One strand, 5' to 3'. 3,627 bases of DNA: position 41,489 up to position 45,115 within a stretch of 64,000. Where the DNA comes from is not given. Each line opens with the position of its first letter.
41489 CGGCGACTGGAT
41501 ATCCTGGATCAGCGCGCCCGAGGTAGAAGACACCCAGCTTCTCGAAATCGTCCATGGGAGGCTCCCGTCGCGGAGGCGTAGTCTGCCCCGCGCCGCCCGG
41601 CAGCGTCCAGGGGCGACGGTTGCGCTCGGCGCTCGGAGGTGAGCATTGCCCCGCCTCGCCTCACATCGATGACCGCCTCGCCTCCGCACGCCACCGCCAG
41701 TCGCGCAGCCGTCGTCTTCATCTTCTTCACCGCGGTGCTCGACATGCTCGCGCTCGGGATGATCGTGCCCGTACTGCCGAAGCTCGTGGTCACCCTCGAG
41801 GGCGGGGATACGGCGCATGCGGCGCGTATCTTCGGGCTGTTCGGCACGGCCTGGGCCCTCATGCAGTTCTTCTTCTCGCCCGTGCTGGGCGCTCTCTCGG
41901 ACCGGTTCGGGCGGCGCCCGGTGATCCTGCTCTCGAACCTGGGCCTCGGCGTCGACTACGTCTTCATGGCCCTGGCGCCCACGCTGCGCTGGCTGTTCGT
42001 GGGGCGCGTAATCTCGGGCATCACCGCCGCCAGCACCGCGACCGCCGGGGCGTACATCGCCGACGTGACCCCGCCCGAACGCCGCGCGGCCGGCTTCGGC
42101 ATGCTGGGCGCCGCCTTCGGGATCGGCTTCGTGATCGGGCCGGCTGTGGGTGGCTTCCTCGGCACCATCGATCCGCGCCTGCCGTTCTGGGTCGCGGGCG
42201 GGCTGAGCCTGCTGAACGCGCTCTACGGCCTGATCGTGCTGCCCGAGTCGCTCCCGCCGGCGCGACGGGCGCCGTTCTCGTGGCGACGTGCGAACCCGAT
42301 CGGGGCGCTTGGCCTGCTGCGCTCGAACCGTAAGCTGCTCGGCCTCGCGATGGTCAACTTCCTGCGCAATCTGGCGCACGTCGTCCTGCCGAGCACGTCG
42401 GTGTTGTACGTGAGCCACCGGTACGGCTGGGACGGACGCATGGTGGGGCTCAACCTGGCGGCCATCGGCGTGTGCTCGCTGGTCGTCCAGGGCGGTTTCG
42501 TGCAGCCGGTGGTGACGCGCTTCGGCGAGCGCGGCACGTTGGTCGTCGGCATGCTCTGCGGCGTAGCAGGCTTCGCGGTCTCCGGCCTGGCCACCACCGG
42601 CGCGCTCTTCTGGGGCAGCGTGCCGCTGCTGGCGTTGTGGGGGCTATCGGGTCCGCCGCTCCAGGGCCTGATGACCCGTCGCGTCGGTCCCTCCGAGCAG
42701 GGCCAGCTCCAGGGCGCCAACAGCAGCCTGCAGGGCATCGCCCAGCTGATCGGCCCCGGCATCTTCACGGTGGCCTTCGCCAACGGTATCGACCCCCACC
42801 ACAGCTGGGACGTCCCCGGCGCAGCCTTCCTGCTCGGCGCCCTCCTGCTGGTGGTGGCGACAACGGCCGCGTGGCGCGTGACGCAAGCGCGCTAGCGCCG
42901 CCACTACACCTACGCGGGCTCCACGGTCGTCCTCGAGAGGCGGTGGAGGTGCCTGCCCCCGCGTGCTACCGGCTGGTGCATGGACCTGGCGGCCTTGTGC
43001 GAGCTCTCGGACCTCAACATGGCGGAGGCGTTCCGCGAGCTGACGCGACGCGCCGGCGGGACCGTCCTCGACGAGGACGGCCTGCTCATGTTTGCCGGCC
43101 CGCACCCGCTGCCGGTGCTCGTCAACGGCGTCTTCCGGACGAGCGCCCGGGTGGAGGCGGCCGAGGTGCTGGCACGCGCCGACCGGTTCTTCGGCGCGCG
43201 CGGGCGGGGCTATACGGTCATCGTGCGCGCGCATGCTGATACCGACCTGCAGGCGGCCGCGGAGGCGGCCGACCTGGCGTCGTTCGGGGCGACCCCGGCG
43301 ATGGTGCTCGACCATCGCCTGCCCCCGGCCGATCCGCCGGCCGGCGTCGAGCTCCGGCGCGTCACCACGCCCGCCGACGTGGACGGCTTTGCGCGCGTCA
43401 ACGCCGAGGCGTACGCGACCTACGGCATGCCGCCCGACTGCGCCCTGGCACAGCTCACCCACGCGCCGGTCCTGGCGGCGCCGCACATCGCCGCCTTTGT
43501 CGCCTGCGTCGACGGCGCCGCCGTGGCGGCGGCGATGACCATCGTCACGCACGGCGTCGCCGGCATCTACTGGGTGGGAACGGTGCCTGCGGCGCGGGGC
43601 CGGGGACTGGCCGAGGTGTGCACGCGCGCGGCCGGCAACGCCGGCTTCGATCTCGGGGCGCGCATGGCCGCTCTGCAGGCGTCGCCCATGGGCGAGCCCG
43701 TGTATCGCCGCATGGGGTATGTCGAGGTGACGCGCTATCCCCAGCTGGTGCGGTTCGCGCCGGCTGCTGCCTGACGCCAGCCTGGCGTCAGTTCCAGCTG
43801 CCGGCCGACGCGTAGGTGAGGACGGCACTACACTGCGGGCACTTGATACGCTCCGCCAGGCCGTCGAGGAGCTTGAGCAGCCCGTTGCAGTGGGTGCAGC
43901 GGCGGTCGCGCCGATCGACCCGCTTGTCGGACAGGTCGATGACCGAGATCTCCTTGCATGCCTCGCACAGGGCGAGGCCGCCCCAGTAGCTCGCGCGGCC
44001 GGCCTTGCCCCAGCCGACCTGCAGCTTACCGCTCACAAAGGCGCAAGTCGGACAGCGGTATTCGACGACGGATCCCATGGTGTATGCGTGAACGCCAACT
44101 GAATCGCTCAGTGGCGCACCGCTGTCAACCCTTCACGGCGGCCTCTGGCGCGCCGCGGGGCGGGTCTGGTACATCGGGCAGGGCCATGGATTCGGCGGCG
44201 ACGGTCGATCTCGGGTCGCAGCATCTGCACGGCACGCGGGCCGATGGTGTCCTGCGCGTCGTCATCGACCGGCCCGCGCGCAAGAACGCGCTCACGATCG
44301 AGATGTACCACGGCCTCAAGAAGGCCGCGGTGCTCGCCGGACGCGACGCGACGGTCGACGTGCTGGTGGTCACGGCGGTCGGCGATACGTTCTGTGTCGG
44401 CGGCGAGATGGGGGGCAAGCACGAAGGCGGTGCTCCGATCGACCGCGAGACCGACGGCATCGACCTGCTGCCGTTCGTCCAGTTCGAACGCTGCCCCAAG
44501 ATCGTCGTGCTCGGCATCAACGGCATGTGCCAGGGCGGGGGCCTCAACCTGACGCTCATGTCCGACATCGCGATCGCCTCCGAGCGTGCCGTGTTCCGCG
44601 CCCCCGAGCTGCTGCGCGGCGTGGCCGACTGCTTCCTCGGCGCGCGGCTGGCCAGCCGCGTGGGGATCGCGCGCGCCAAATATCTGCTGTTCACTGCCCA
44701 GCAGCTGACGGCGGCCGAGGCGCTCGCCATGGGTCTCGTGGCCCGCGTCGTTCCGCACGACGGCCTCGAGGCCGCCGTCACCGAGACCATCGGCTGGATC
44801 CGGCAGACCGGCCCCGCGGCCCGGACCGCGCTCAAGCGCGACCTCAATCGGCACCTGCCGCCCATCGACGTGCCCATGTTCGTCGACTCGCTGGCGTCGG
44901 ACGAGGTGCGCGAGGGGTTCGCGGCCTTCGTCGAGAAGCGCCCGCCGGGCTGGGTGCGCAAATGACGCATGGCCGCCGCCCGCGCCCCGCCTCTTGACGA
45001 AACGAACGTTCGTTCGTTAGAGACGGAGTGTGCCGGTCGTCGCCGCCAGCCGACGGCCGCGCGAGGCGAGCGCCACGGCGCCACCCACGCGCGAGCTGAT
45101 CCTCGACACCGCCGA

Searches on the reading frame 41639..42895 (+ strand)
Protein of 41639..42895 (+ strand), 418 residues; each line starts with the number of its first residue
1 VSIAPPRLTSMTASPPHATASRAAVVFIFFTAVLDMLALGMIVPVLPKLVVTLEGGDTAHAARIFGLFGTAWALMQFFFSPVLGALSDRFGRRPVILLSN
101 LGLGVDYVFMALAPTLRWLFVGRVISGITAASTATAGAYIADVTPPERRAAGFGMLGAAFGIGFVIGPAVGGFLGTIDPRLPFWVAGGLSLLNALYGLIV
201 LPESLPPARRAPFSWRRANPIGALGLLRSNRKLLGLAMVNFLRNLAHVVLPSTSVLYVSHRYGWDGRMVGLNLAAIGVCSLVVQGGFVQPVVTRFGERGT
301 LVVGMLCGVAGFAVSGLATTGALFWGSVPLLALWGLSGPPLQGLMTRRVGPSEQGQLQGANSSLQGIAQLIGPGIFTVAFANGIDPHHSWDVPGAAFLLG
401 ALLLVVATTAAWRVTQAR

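Call 20: list_cluster_members(proteins=[P0001, window:41639-42895:+, window:40092-40694:+, window:42980-43774:+, window:43788-44078:-])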
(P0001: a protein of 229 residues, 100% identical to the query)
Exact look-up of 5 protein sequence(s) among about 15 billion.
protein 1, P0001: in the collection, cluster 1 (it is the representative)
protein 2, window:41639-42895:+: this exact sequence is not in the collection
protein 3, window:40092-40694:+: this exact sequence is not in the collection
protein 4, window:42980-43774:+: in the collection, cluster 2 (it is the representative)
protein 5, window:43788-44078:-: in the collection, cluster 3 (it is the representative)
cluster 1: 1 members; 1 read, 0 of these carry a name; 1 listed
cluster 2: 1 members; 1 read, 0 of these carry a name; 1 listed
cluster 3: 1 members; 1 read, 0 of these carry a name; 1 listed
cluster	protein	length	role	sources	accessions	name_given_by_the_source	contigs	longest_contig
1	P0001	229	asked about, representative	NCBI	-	-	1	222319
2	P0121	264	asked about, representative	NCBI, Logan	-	-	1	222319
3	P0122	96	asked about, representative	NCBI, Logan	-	-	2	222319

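Call 21: search_protein_families(library=pfam, proteins=[window:41639-42895:+], max_evalue=0.01)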
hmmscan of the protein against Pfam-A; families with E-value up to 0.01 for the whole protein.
window:41639-42895:+ (418 aa): 5 families
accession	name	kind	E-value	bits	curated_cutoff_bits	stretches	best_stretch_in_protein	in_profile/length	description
PF07690.21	MFS_1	-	1.5e-49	169.3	33.4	1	28-373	1-347/347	Major Facilitator Superfamily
PF00083.30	Sugar_tr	-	5.9e-11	42.4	22.3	1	66-204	49-194/452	Sugar (and other) transporter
PF12832.13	MFS_1_like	-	6.5e-06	25.9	25.2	1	73-174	257-361/373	MFS_1 like family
PF01306.25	LacY_symp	-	1.6e-05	24.3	24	1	43-199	30-186/413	LacY proton/sugar symporter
PF06609.19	TRI12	-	0.0025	16.8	23.2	1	66-144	81-159/599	Fungal trichothecene efflux pump (TRI12)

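Call 81: search_protein_families(library=padloc, proteins=[window:41669-42895:+], max_evalue=0.01)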
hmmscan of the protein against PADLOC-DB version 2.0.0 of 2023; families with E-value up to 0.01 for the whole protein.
window:41669-42895:+ (408 aa): 0 families

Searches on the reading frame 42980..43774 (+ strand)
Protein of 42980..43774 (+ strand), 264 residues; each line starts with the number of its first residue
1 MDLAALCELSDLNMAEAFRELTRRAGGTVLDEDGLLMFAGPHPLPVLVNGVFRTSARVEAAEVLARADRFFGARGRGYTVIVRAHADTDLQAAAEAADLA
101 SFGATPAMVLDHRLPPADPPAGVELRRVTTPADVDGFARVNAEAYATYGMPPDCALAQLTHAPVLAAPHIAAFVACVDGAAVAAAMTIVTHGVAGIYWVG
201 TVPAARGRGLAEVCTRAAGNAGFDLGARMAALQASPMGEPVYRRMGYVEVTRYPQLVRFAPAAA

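Call 21: search_protein_families(library=pfam, proteins=[window:42980-43774:+], max_evalue=0.01)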
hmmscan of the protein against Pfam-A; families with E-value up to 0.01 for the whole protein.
window:42980-43774:+ (264 aa): 4 families
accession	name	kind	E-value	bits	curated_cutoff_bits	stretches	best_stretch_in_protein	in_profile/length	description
PF13480.13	Acetyltransf_6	-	7.7e-06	26.6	22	1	122-226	19-128/143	Acetyltransferase (GNAT) domain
PF13508.13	Acetyltransf_7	-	0.00093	20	27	1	172-249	5-84/84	Acetyltransferase (GNAT) domain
PF13527.13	Acetyltransf_9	-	0.00098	19.6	25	1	192-247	71-124/127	Acetyltransferase (GNAT) domain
PF00583.31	Acetyltransf_1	-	0.0012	19.6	20.7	1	166-247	29-116/116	Acetyltransferase (GNAT) family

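Call 81: search_protein_families(library=padloc, proteins=[window:42980-43774:+], max_evalue=0.01)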
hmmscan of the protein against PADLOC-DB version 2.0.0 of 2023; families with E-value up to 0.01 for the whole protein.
window:42980-43774:+ (264 aa): 0 families

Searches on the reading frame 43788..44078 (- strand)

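Call 21: search_protein_families(library=pfam, proteins=[window:43788-44078:-], max_evalue=0.01)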
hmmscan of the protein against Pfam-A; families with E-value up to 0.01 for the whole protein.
window:43788-44078:- (96 aa): 6 families
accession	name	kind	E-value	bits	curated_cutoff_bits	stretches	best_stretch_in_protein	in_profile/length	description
PF10122.14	Zn_ribbon_Com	-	0.0015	18.3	22.9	1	56-84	2-31/52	Mu-like prophage protein Com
PF12773.13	DZR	-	0.0017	18.9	27.3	0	38-87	1-34/45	Double zinc ribbon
PF13717.11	Zn_ribbon_4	-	0.0033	17.8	30.3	0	38-65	5-32/36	zinc-ribbon domain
PF12760.12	Zn_ribbon_IS1595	-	0.0035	17.7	25.4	0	30-65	13-44/46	Transposase zinc-ribbon domain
PF23546.1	Zn_ribbon_TOP3B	-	0.0067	16.5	27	1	60-87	8-35/40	DNA topoisomerase 3-beta zinc ribbon domain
PF19134.6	DUF5817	-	0.0074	16.7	31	0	61-87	6-31/57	Domain of unknown function (DUF5817)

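Call 81: search_protein_families(library=padloc, proteins=[window:43788-44078:-], max_evalue=0.01)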
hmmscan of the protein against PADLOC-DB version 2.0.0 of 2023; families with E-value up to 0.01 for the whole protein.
window:43788-44078:- (96 aa): 0 families

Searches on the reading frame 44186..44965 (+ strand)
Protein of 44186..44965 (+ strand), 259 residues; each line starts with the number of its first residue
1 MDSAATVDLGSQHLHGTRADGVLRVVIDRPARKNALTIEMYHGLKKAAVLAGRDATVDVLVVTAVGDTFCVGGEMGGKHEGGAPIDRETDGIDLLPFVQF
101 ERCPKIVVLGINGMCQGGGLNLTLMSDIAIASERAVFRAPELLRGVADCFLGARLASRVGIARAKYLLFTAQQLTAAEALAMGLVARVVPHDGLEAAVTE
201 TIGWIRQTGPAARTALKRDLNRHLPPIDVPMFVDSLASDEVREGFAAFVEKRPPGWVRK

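Call 65: search_protein_families(library=pfam, proteins=[window:44186-44965:+], max_evalue=0.001)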
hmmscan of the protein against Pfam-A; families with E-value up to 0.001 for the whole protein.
window:44186-44965:+ (259 aa): 2 families
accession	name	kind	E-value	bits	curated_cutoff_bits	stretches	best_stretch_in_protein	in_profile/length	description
PF00378.25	ECH_1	-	5.9e-41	140.9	27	1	19-257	3-249/251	Enoyl-CoA hydratase/isomerase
PF16113.10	ECH_2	-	8.7e-18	65.3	27.2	1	24-198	3-181/335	Enoyl-CoA hydratase/isomerase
